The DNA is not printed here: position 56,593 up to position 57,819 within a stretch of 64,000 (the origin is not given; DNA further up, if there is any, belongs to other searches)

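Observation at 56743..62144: RNA healing-and-sealing cassette: polynucleotide kinase fused to a 2H phosphoesterase, plus two RNA ligases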

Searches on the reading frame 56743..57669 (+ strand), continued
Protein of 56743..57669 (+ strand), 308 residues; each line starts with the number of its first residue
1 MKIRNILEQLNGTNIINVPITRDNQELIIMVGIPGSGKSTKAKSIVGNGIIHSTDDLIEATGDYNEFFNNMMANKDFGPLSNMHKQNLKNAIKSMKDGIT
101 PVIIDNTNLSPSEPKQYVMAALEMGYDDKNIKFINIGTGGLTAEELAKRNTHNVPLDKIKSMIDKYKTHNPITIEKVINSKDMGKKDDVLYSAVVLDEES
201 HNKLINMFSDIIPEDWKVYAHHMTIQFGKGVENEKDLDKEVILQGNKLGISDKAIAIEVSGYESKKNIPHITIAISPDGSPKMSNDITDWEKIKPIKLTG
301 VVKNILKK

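Call 33: find_encoding_contigs(protein=P0007, flank=10000, max_places=2)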
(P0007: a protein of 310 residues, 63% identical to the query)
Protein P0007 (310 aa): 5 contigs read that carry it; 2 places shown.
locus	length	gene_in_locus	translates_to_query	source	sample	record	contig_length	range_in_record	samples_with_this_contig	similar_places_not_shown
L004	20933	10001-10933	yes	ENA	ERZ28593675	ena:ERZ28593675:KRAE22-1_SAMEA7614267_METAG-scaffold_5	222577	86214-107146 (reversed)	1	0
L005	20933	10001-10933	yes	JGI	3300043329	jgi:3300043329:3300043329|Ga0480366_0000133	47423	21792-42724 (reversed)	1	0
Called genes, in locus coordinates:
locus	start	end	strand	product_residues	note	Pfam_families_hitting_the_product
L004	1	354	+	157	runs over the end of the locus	-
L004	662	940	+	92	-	PF01981:PTH2 (weak)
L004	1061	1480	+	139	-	-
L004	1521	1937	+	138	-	PF00254:FKBP_C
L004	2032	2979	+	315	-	PF04542:Sigma70_r2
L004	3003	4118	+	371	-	PF01743:PolyA_pol, PF12627:PolyA_pol_RNAbd (weak)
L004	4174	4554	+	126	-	-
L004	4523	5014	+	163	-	PF03412:Peptidase_C39 (weak), PF11814:DUF3335 (faint), PF13529:Peptidase_C39_2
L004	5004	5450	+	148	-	-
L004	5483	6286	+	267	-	-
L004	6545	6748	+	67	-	-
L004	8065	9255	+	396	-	-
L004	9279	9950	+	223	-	-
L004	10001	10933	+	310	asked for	PF13671:AAA_33, PF08302:tRNA_lig_CPD (weak)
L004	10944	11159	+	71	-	-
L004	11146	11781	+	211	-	PF00293:NUDIX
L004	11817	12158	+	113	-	-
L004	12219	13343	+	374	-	PF09511:RNA_lig_T4_1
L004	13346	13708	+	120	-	-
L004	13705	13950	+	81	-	-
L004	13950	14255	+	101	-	-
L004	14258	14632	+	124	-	-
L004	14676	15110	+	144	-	-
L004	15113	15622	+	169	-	PF13328:HD_4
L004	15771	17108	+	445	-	PF01068:DNA_ligase_A_M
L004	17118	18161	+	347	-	PF09414:RNA_ligase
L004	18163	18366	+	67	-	-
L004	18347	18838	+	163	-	-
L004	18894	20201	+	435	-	PF00644:PARP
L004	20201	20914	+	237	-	-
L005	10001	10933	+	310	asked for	PF13671:AAA_33, PF08302:tRNA_lig_CPD (weak)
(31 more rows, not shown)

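Call 36: search_protein_families(library=ncbifam, proteins=[window:56743-57669:+], max_evalue=0.01)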
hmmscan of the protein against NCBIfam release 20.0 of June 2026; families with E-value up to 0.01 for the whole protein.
window:56743-57669:+ (308 aa): 4 families
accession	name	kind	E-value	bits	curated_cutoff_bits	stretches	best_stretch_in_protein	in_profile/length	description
TIGR03574.1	selen_PSTK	equivalog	2.6e-05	23.8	290.5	1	27-169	1-135/249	L-seryl-tRNA(Sec) kinase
TIGR01663.1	PNK-3'Pase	equivalog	0.00096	17.6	502.8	0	23-56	362-396/520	bifunctional polynucleotide phosphatase/kinase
NF010066.0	PRK13546.1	equivalog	0.0058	16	320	0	17-107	42-131/264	teichoic acids export ABC transporter ATP-binding subunit TagH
NF005250.0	PRK06761.1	equivalog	0.0077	15.3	270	0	24-46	2-24/282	hypothetical protein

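Call 60: search_protein_families(library=pfam, proteins=[L004:18894-20201:+, L004:8065-9255:+, L004:11146-11781:+], max_evalue=0.01)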
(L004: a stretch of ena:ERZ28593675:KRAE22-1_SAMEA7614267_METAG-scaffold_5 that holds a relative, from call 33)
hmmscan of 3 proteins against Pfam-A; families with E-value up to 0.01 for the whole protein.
L004:18894-20201:+ (435 aa): 1 family
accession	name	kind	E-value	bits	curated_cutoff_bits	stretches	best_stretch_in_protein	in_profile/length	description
PF00644.27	PARP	-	1.9e-27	96.6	26.7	1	271-433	23-197/199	Poly(ADP-ribose) polymerase catalytic domain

L004:8065-9255:+ (396 aa): 0 families

L004:11146-11781:+ (211 aa): 2 families
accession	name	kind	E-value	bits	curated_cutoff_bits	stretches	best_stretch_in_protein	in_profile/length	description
PF00293.34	NUDIX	-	1.7e-13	51.1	21.1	1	6-102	5-116/134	NUDIX domain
PF14443.11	DBC1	-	0.002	18.6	27.2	1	21-63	11-60/122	DBC1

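Call 68: find_related_loci(query=A1, collection=viral_contigs, flank=8000)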
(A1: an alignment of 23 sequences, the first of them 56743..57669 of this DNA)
Query A1 (308 aa) in viral_contigs; peptide patterns used: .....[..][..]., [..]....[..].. (x = any residue, [..] = any of these).
239 stretches matched a pattern; 137 encode a relative of the query (tblastn E <= 1e-3); the best 80 are kept; 80 distinct loci.
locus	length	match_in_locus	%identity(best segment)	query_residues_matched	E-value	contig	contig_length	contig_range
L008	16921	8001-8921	63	2-307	6e-123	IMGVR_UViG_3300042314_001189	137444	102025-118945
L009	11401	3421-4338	60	2-307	1e-122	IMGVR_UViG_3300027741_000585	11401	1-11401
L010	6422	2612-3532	60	2-307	3e-118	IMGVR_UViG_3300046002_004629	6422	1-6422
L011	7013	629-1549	60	2-307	3e-118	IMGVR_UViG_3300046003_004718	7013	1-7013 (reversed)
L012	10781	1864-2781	59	2-307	6e-118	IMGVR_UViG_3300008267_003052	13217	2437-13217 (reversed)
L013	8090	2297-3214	58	2-307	7e-118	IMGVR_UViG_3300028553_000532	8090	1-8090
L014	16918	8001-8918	58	2-307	7e-118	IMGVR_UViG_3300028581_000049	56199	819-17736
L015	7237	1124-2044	60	2-307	2e-116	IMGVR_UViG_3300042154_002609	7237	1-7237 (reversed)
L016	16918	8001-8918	58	3-308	3e-116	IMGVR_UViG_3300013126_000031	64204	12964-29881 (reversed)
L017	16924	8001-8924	58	2-307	9e-116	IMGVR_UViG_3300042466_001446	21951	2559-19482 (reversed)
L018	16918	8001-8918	57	2-307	2e-115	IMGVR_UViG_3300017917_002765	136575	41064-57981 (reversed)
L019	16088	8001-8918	56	2-307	1e-114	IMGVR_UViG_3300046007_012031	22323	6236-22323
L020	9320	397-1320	58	2-307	2e-114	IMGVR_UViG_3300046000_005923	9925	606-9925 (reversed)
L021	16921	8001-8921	59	2-307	2e-114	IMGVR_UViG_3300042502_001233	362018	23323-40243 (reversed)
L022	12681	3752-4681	60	2-307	4e-114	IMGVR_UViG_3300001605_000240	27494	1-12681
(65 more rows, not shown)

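Call 75: search_protein_families(library=pfam, alignment_id=A4, max_evalue=0.0001)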
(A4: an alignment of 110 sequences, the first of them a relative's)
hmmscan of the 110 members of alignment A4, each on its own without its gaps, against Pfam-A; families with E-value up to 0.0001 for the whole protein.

A. member 1, L063:10765-11124:+ (119 aa): 0 families

B. families by the number of members that match (of 110 scanned): 44 families (the first 25 are shown)
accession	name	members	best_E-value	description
PF18299.6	R2K_2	2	2.7e-38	ATP-grasp domain, R2K clade family 2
PF01981.21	PTH2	2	7.1e-32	Peptidyl-tRNA hydrolase PTH2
PF14243.11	R2K_3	2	2.2e-25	ATP-grasp domain, R2K clade family 3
PF01068.26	DNA_ligase_A_M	2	6.3e-12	ATP dependent DNA ligase domain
PF13328.12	HD_4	2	1.6e-10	HD domain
PF07460.16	NUMOD3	2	1.4e-09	NUMOD3 motif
PF01743.26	PolyA_pol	1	1e-38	Poly A polymerase head domain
PF00210.30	Ferritin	1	1.3e-31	Ferritin-like domain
PF00072.30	Response_reg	1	2.2e-28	Response regulator receiver domain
PF00644.27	PARP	1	1.9e-27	Poly(ADP-ribose) polymerase catalytic domain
PF02945.21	Endonuclease_7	1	7.9e-22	Recombination endonuclease VII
PF00254.34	FKBP_C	1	1.3e-21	FKBP-type peptidyl-prolyl cis-trans isomerase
PF13539.11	Peptidase_M15_4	1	7.5e-18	D-alanyl-D-alanine carboxypeptidase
PF08719.17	NADAR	1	1.7e-16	NADAR domain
PF13392.12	HNH_3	1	1.1e-15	HNH endonuclease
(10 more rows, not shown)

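Call 78: search_dna_similar(query=window:56743-57669:+, collection=phages, mode=protein, max_rows=30, max_evalue=0.001)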
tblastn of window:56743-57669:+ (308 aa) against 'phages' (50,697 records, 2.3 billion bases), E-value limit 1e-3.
Records with a match: 397; places in all: 398; records where one place covers at least 80% of the query: 0.
Best place of each record, by identity: <60% 397.
By first word of the organism name: Escherichia 210; Pseudomonas 70; Shigella 42; Enterobacteria 22; Vibrio 8; Salmonella 8; Tequatrovirus 7; Citrobacter 6; Bacteroides 5; Yersinia 4; and 12 more.
By host as written in the record: Escherichia coli 93; - 57; Pseudomonas aeruginosa 22; Escherichia coli B 19; Shigella sp. 11; Pseudomonas aeruginosa PAO1 11; Escherichia coli ATCC 25922 6; Shigella flexneri 6; and 101 more.
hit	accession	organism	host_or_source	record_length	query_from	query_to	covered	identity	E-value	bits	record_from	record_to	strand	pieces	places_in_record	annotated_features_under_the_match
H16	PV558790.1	Variovorax phage V45v66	Variovorax sp. SCN45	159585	21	203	59%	26.7%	5e-5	51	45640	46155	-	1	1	record has no annotation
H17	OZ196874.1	Vibrio phage 184E37-3b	Seawater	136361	4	155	49%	31.6%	3e-6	55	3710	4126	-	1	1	ATPase | RNA ligase and tail fiber protein attachment cata lyst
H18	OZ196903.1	Vibrio phage 184E37-2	Seawater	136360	4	155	49%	31.6%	3e-6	55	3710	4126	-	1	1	ATPase | RNA ligase and tail fiber protein attachment cata lyst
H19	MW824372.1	Vibrio phage 184E37.3a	Vibrio crassostreae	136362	4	155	49%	31.6%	3e-6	55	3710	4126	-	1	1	hypothetical protein (x2)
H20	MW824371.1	Vibrio phage 184E37.1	Vibrio crassostreae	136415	4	155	49%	31.6%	3e-6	55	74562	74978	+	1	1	hypothetical protein (x2)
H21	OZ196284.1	Vibrio phage F88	Seawater and oysters mix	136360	4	155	49%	31.6%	4e-6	54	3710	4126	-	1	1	ATPase | RNA ligase and tail fiber protein attachment cata lyst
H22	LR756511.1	uncultured phage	metagenomic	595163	24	181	51%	30.4%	4e-5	51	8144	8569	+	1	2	record has no annotation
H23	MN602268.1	Bacteriophage DSS3_MAL1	-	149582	2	166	54%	26.5%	4e-7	57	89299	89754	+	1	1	zeta toxin | RNA ligase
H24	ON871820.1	Escherichia phage vB_Eco-B1.1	Escherichia sp.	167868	25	181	51%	27.4%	3e-4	48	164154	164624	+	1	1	3'-phosphatase, 5'-polynucleotide kinase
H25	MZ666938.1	Desulfovibrio phage ProddE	Desulfovibrio desulfuricans strain ...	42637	27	159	43%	32.4%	4e-5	51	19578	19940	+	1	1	polynucleotide kinase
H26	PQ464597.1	Pseudomonas phage Milchi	Pseudomonas poae Z9_5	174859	29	172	47%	29.3%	9e-7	56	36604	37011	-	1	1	polynucleotide kinase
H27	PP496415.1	Pseudomonas phage vB_PpuM-NoPa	Pseudomonas putida KT2440 and Paw85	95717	27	160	44%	31.4%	3e-5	51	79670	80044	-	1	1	ATPase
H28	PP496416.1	Pseudomonas phage vB_PpuM-Kassivere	Pseudomonas putida KT2440 and Paw85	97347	27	160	44%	31.4%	3e-5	51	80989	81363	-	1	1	ATPase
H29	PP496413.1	Pseudomonas phage vB_PpuM-Amme-3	Pseudomonas putida KT2440 and Paw85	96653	27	166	45%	30.1%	4e-5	51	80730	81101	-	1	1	ATPase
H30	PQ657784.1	Escherichia phage EPIMRB01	Escherichia coli ATCC 25922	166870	25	176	49%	27.7%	3e-4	48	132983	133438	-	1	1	polynucleotide kinase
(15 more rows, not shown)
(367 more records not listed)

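Call 86: find_encoding_contigs(protein=window:56743-57669:+, flank=3000, max_places=3)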
Protein window:56743-57669:+ (308 aa): 23 contigs read that carry it; 3 places shown.
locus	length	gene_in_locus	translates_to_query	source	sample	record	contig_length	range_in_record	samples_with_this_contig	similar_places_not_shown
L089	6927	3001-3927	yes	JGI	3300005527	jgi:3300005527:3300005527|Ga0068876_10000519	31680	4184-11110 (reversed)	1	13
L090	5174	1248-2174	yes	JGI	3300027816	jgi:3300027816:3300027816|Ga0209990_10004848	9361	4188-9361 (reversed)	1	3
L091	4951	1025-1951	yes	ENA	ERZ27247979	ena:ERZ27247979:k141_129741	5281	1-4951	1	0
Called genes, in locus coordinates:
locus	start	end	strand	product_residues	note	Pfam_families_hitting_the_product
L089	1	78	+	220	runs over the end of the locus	-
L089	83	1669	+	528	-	-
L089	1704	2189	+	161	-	-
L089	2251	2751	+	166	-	-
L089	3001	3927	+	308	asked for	PF13671:AAA_33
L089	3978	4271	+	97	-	-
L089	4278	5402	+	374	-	PF09511:RNA_lig_T4_1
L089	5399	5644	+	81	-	-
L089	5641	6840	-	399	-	PF12323:HTH_OrfB_IS605, PF01385:OrfB_IS605, PF07282:Cas12f1-like_TNB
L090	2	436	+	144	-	?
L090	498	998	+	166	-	-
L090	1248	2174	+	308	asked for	PF13671:AAA_33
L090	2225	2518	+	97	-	-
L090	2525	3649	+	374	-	PF09511:RNA_lig_T4_1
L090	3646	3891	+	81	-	-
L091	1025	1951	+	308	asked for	PF13671:AAA_33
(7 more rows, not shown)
